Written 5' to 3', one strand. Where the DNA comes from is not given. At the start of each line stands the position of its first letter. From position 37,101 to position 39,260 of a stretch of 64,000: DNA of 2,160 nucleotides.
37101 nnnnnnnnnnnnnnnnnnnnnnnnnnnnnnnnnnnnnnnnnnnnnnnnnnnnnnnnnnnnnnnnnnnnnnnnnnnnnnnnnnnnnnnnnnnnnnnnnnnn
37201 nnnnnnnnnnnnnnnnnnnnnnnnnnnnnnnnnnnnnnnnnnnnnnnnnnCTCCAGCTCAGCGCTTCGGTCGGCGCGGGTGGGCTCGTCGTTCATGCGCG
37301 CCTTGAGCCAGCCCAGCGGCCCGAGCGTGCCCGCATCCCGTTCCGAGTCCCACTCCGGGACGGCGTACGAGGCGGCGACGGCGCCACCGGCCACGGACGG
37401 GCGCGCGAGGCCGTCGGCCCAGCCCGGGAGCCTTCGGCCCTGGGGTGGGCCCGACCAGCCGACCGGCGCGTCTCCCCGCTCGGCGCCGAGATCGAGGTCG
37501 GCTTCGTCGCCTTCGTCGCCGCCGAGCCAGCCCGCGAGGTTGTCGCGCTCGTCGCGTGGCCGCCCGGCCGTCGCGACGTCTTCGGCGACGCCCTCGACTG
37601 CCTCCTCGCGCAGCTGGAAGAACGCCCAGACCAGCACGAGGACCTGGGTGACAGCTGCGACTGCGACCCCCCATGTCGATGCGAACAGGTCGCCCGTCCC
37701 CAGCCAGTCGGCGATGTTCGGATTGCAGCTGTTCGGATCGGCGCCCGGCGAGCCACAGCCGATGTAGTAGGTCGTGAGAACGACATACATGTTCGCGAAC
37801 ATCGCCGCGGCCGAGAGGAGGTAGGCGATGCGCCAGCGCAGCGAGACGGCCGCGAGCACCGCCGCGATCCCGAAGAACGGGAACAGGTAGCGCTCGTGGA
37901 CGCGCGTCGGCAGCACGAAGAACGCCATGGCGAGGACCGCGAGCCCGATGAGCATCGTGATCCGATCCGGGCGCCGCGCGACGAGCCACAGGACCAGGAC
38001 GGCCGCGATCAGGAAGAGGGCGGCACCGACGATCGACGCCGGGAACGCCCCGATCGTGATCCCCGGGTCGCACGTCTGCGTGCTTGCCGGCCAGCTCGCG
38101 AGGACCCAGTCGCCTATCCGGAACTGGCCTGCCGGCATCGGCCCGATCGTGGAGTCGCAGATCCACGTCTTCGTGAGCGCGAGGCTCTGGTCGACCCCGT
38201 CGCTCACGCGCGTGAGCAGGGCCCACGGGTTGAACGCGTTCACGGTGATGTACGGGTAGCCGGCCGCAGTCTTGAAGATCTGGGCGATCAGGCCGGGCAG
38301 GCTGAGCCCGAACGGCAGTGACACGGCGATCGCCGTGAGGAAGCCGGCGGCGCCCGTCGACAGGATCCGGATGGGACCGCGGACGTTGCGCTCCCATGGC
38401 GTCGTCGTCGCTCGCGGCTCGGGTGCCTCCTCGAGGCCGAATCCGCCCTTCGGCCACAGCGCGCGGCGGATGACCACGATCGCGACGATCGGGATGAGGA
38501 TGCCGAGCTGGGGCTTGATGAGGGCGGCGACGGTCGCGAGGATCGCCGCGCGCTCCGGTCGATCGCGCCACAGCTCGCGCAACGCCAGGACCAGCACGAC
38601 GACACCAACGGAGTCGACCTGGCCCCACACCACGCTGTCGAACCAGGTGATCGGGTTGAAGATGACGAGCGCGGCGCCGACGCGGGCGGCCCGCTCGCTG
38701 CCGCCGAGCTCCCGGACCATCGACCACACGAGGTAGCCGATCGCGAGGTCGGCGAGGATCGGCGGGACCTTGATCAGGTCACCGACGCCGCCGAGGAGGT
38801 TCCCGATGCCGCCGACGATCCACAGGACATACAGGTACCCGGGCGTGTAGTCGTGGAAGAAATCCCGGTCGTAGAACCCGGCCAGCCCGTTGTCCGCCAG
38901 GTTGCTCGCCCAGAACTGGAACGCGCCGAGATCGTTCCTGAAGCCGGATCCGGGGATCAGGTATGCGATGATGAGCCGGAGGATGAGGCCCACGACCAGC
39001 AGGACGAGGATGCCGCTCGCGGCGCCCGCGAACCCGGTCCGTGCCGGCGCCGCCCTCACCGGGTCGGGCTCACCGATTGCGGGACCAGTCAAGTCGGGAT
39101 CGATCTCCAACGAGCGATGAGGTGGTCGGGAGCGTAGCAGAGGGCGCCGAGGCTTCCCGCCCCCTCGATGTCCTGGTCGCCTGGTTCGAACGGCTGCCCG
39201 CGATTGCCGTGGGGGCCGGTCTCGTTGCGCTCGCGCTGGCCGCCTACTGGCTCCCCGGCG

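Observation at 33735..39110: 1791-aa megaprotein fusing two GT-C glycosyltransferase modules with a beta-propeller inserted into the PMT module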

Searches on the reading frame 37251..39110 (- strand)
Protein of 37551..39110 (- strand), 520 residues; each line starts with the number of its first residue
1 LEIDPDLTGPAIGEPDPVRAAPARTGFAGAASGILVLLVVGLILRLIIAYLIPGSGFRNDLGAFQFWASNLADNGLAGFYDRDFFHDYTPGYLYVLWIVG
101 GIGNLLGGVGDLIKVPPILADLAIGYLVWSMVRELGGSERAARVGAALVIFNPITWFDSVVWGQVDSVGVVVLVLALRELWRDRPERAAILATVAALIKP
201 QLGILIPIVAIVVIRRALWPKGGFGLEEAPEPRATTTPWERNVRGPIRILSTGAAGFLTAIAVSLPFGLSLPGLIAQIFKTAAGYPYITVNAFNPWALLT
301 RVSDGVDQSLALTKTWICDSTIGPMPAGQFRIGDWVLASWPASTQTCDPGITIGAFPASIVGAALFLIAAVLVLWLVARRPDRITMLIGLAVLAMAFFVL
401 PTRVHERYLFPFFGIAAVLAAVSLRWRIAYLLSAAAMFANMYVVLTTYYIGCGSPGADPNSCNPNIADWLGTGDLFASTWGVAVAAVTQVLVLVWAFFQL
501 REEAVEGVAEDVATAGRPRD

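Call 9: search_protein_families(library=pfam, proteins=[window:37550-39110:-], max_evalue=10)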
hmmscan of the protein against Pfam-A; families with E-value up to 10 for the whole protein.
window:37550-39110:- (520 aa): 2 families
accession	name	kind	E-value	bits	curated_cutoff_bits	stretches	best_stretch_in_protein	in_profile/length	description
PF09594.16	GT87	-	1e-05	25.8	25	1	118-209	28-122/237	Glycosyltransferase family 87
PF03155.21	Alg6_Alg8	-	0.15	11.5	25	1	361-439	301-380/482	ALG6, ALG8 glycosyltransferase family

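Call 19: search_solved_structures(query=window:37551-39110:-, max_evalue=1, show_alignments=2)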
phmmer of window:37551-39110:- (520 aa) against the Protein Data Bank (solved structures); distinct sequences matched with E-value up to 1: 0.

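Call 34: predict_structure(alignment_id=A2)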
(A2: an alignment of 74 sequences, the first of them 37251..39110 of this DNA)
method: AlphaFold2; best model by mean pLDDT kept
length: 620 residues; sequences in the alignment: 74
mean_pLDDT: 82.9   pTM: 0.81
mean pLDDT of the five models: 82.9, 81.0, 80.6, 79.4, 78.6
residues with pLDDT >= 90: 346; 70-90: 139; 50-70: 61; < 50: 74
segments of 3 or more residues with pLDDT < 50: 1-24, 540-545, 547-550, 552-555, 557-560, 570-587, 609-620
pLDDT, mean of each block of 10 residues (from residue 1): 43 45 59 92 89 71 94 97 90 97 96 94 97 94 96 91 91 98 97 96 97 97 93 94 97 98 96 89 72 82 87 83 89 84 85 91 96 98 98 96 81 97 97 95 84 61 72 93 94 98 96 87 73 52 47 47 54 44 46 67 65 42
secondary structure, 60 per line:
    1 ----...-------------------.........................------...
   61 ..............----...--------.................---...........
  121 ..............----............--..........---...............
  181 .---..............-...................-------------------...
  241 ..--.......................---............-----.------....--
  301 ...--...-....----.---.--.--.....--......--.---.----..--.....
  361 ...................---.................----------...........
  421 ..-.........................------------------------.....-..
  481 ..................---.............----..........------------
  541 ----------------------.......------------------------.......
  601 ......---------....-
elements in order: H27-51 H58-74 H90-106 H110-134 H139-150 H153-162 H166-181 H185-198 H200-218 H238-242 H245-267 H271-282 H295-298 E301-303 E306-308 H310-313 E328-332 E335-340 H358-379 H383-399 H410-422 H424-448 H473-477 H479-498 H502-514 H519-528 H563-569 H594-606 H616-619

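Call 36: fold_search(model_id=the predicted structure, library=pdb)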
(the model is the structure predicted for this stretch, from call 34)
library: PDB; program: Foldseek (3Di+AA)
matches with E <= 10: 280; with E <= 0.001: 9
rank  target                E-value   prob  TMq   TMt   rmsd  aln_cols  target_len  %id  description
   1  6snh_X                5.7e-06  1.00  0.53  0.67   9.0       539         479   14  Cryo-EM structure of yeast ALG6 in complex with 6AG9 Fab and Dol25-P-Glc (released 2020-03-11)
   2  9wno_A                1.2e-05  1.00  0.49  0.70   5.5       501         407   14  Cryo-EM structure of Candida glabrata GPI mannosyltransferase I bound to Dol-P-Man (released 2025-12-03)
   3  9dm5                  7.7e-05  1.00  0.41  0.62   7.0       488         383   16  Product-Bound mannosyltransferase PimE (released 2025-06-25)
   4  9s6r_A                1.1e-04  1.00  0.46  0.70   6.0       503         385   12  Ternary cryo-EM structure of yeast ALG3 with Dol25-PP-GlcNAc2Man5, Dol25-P-Man, and Fab (released 2026-03-18)
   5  8imx_U                1.9e-04  1.00  0.43  0.59   8.3       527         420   11  Cryo-EM structure of GPI-T with a chimeric GPI-anchored protein (released 2023-08-16)
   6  7wld_U                2.0e-04  1.00  0.41  0.57   8.8       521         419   10  Cryo-EM structure of the human glycosylphosphatidylinositol transamidase complex at 2.53 Angstrom resolution (released 2022-04-27)
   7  9ub7_B                5.8e-04  1.00  0.42  0.62   5.8       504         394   11  Structure of glycosylphosphatidylinositol transamidase,state 1 (released 2026-04-08)
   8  7w72_U                7.5e-04  1.00  0.41  0.57   9.2       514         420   11  Structure of a human glycosylphosphatidylinositol (GPI) transamidase (released 2022-02-16)
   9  9i5k_A                9.2e-04  1.00  0.35  0.43  14.2       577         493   11  Structure of the Chaetomium thermophilum Pmt4 homodimer (C2 symmetry) (released 2025-12-24)
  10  6s7o_A                2.9e-03  1.00  0.33  0.31  16.0       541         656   11  Cryo-EM structure of human oligosaccharyltransferase complex OST-A (released 2019-12-18)
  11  9n9j_I                3.2e-03  1.00  0.33  0.30  21.0       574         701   11  Structure of a GRP94 folding intermediate engaged with a CCDC134- and FKBP11-bound secretory translocon (released 2025-11-19)
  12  7bvc_B                3.8e-03  1.00  0.31  0.20  17.4       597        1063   16  Cryo-EM structure of Mycobacterium smegmatis arabinosyltransferase EmbA-EmbB-AcpM2 in complex with ethambutol (released 2020-04-29)
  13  7bx8_A                6.3e-03  1.00  0.31  0.20  17.7       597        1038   13  Mycobacterium smegmatis arabinosyltransferase complex EmbB2-AcpM2 in symmetric "resting state" (released 2020-05-27)
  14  8age_A                6.6e-03  1.00  0.34  0.33  16.7       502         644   12  Structure of yeast oligosaccharylransferase complex with acceptor peptide bound (released 2022-12-07)
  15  5f15                  7.5e-03  1.00  0.36  0.41  10.7       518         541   15  Crystal Structure of ArnT from Cupriavidus metallidurans bound to Undecaprenyl phosphate (released 2016-02-17)
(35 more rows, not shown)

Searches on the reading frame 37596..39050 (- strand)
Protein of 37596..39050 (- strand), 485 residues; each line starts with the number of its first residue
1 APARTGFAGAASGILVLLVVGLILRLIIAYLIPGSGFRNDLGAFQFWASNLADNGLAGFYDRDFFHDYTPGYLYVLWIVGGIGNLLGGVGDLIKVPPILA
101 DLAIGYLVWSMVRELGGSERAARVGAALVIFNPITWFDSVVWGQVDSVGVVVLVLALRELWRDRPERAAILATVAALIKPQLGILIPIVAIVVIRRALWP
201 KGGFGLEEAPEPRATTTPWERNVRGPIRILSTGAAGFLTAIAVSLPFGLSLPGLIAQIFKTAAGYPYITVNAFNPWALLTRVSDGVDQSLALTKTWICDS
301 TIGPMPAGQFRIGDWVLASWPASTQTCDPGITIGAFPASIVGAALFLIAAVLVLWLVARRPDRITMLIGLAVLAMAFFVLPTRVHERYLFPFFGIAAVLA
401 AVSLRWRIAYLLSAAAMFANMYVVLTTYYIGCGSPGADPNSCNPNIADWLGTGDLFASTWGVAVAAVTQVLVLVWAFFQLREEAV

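Call 51: search_solved_structures(query=A3, max_evalue=10, show_alignments=3)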
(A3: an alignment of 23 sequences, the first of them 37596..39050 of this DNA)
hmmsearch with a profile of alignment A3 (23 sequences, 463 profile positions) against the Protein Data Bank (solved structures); distinct sequences matched with E-value up to 10: 0.
